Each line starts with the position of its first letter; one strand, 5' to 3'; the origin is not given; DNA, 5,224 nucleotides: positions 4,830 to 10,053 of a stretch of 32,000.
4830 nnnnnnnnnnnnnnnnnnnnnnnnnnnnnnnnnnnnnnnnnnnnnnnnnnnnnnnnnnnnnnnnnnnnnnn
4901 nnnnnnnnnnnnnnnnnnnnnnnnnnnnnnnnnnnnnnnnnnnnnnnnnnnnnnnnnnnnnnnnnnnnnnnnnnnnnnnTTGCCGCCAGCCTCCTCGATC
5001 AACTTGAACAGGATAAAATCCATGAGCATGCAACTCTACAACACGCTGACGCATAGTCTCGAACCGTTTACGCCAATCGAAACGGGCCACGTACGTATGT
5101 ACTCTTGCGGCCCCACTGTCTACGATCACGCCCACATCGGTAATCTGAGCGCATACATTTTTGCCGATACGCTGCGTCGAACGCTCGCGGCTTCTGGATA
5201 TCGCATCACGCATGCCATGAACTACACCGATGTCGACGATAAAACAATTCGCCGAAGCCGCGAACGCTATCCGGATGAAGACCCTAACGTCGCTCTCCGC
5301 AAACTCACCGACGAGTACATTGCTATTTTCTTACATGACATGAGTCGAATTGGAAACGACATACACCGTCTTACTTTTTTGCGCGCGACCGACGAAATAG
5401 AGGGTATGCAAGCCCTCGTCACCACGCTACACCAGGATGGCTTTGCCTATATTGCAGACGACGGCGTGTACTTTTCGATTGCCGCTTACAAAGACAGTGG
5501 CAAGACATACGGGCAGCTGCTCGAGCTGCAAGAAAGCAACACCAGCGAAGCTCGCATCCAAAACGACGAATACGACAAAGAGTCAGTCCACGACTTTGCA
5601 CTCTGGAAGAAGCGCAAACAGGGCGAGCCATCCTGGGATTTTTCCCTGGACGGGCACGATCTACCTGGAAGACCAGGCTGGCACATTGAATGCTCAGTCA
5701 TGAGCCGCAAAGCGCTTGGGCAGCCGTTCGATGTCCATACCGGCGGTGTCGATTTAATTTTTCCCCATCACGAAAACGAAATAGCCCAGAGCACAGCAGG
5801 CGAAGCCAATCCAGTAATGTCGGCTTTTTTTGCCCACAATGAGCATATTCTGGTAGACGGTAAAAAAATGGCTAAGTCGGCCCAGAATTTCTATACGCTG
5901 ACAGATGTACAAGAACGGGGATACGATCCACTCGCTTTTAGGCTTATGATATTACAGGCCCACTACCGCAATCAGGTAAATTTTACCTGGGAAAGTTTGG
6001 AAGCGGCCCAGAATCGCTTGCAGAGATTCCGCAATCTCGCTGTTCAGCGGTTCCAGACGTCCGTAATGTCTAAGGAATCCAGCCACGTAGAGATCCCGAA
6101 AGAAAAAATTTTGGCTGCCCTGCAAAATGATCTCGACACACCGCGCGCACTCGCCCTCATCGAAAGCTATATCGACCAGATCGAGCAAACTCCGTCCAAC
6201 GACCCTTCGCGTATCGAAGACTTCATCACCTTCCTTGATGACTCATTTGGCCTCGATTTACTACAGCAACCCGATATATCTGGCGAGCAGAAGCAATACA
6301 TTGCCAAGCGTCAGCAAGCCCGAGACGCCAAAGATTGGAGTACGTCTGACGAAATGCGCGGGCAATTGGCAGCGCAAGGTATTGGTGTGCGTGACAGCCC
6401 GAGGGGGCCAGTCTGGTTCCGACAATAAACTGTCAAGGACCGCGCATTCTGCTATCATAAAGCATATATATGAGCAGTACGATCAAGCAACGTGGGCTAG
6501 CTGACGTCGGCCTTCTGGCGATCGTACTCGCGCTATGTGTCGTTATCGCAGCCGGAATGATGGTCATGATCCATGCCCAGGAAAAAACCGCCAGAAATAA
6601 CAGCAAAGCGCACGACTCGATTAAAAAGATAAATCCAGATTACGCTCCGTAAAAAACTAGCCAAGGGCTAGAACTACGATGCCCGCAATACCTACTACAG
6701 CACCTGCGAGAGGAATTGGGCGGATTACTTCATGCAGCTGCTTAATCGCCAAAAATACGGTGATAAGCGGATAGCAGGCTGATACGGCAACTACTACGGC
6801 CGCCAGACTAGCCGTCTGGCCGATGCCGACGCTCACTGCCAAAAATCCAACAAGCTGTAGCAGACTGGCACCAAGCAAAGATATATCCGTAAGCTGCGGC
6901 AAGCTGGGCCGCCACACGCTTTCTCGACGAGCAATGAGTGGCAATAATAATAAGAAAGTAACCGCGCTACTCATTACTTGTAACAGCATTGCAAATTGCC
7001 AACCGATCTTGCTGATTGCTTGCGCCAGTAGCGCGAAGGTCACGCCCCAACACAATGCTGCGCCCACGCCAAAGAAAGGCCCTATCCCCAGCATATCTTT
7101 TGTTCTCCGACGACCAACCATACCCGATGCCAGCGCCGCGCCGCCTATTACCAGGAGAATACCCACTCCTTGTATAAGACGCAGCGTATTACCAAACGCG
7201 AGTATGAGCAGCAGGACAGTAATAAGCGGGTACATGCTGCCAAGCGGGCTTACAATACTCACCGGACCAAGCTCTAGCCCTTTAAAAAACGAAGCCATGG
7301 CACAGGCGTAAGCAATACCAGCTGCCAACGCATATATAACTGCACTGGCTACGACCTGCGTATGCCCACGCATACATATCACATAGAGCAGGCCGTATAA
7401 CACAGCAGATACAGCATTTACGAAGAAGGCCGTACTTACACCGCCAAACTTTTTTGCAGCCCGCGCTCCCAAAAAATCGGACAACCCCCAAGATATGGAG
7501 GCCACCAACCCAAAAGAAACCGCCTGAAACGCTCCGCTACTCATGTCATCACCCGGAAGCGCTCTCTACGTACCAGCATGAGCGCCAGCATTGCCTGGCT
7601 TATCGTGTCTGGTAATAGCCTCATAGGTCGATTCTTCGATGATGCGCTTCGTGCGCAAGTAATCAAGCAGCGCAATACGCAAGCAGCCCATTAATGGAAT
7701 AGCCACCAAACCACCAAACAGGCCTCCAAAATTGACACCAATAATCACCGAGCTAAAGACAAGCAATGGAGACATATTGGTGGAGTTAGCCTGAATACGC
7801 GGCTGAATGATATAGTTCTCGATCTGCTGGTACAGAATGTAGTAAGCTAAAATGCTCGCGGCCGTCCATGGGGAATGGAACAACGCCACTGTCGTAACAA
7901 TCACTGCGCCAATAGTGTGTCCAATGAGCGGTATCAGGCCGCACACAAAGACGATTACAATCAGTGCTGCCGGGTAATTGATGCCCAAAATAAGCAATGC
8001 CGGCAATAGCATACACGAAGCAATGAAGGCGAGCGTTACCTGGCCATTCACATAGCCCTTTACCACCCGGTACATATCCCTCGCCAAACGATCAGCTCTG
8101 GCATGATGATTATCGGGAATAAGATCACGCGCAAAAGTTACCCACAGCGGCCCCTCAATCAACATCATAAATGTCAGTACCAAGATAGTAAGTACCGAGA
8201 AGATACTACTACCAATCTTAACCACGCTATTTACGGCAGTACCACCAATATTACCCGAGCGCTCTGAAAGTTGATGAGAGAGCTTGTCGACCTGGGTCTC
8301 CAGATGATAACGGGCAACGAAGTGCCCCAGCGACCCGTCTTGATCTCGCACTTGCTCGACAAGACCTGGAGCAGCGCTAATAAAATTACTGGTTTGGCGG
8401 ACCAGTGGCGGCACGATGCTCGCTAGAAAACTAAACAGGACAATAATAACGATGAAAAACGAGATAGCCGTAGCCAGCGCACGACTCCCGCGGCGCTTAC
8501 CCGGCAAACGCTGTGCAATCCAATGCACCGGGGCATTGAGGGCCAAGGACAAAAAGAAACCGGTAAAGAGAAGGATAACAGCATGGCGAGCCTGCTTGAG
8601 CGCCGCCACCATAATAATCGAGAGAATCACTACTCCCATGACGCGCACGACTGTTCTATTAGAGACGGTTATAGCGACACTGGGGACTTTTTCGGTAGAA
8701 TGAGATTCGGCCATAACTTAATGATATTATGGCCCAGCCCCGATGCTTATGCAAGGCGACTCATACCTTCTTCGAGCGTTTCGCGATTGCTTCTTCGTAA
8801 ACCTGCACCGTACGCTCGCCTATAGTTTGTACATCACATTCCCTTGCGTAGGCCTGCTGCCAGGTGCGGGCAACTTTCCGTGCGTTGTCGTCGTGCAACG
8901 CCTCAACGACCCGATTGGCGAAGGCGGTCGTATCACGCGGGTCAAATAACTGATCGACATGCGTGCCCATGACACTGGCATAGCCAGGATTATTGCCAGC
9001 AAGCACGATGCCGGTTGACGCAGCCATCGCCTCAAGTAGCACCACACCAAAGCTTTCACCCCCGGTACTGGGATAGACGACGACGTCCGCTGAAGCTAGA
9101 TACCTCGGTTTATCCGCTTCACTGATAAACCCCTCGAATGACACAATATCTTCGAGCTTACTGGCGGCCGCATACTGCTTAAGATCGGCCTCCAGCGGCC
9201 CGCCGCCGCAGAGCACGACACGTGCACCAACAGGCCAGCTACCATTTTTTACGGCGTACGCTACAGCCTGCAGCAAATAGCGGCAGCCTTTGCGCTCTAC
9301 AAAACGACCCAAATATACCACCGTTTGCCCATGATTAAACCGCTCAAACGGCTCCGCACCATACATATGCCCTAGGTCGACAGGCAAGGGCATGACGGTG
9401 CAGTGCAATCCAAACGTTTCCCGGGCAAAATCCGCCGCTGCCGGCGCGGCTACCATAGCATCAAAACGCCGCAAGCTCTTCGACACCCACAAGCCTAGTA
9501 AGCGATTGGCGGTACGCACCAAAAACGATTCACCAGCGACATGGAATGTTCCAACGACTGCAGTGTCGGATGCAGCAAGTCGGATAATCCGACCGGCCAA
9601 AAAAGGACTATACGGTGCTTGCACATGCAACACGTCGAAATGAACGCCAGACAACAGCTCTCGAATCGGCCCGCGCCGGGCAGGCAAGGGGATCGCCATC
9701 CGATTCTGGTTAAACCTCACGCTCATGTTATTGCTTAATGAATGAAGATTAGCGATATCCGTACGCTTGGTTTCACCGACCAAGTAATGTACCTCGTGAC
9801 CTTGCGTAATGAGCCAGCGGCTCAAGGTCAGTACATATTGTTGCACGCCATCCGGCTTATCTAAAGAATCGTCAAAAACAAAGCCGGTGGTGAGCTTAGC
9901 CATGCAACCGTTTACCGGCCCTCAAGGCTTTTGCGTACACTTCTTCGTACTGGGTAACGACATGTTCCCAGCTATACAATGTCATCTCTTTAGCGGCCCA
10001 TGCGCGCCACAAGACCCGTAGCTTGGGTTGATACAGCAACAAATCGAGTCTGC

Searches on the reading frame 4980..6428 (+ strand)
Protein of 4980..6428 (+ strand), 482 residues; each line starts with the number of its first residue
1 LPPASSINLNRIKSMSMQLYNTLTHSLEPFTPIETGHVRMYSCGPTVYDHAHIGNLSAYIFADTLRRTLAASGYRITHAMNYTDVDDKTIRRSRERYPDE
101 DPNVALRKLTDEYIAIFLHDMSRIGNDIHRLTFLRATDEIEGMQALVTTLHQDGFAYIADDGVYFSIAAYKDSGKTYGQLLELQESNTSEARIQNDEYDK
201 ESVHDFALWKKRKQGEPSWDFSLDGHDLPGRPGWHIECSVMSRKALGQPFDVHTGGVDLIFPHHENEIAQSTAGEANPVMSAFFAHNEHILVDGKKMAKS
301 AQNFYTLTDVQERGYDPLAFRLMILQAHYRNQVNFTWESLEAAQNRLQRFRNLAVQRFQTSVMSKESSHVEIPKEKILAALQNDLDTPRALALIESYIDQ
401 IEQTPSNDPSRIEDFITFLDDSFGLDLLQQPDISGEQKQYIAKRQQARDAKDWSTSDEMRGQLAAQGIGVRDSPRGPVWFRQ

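Call 28: search_protein_families(library=pfam, proteins=[window:4980-6428:+], max_evalue=0.001)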
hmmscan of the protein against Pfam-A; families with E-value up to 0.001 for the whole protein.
window:4980-6428:+ (482 aa): 4 families
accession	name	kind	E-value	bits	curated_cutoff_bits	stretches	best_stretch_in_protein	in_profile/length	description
PF01406.26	tRNA-synt_1e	-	7.3e-87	292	27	1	30-344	2-300/301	tRNA synthetases class I (C) catalytic domain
PF23493.1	CysS_C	-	2.3e-07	31.3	23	1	431-475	2-46/51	Cysteinyl-tRNA ligase anticodon binding domain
PF09334.17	tRNA-synt_1g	-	1e-06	28.2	20.1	0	274-345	306-376/391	tRNA synthetases class I (M)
PF00133.28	tRNA-synt_1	-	0.00088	18.6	22.7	0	248-335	327-413/414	tRNA synthetases class I (I, L, M and V)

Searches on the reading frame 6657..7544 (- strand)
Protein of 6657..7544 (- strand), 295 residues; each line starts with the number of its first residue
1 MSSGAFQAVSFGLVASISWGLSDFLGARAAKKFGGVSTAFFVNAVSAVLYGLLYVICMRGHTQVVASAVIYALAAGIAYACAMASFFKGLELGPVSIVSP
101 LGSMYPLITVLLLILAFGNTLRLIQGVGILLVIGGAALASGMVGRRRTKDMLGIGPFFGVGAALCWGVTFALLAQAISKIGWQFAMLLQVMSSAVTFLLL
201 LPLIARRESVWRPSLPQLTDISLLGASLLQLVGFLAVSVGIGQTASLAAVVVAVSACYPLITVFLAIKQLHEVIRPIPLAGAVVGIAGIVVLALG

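Call 28: search_protein_families(library=pfam, proteins=[window:6657-7544:-], max_evalue=0.001)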
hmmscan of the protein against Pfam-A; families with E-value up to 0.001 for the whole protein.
window:6657-7544:- (295 aa): 1 family
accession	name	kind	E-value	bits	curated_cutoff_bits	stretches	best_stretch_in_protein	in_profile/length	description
PF00892.27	EamA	-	8.5e-25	88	28.2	2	9-140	4-134/135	EamA-like transporter family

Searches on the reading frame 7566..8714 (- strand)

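Call 28: search_protein_families(library=pfam, proteins=[window:7566-8714:-], max_evalue=0.001)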
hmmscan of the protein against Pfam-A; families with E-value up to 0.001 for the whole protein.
window:7566-8714:- (382 aa): 1 family
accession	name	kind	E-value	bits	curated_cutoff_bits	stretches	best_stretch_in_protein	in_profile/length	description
PF01594.21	AI-2E_transport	-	4e-56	191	34.3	1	28-352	4-326/327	AI-2E family transporter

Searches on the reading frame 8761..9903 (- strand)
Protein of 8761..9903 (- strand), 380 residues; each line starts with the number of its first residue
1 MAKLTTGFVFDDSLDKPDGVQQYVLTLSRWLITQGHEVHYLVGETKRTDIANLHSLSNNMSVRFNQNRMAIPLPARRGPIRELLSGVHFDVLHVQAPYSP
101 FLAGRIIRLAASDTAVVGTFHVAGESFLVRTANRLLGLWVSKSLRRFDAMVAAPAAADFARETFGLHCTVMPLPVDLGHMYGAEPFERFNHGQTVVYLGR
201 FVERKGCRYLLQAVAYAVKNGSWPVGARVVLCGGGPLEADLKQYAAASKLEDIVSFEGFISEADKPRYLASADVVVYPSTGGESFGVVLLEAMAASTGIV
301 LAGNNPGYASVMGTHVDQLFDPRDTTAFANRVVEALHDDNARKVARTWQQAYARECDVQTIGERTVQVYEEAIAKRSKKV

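Call 28: search_protein_families(library=pfam, proteins=[window:8761-9903:-], max_evalue=0.001)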
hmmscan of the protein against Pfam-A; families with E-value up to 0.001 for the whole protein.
window:8761-9903:- (380 aa): 4 families
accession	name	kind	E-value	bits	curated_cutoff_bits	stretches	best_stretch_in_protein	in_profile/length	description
PF00534.26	Glycos_transf_1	-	2.3e-27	96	26.4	1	193-344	16-164/172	Glycosyl transferases group 1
PF13692.12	Glyco_trans_1_4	-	2.8e-26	92.9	27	1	193-338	2-142/142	Glycosyl transferases group 1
PF13439.12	Glyco_transf_4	-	4.4e-16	59.8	28.5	1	18-177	2-168/170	Glycosyltransferase Family 4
PF13579.12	Glyco_trans_4_4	-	1.7e-07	32.2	29.7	1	19-153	2-134/158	Glycosyl transferase 4-like domain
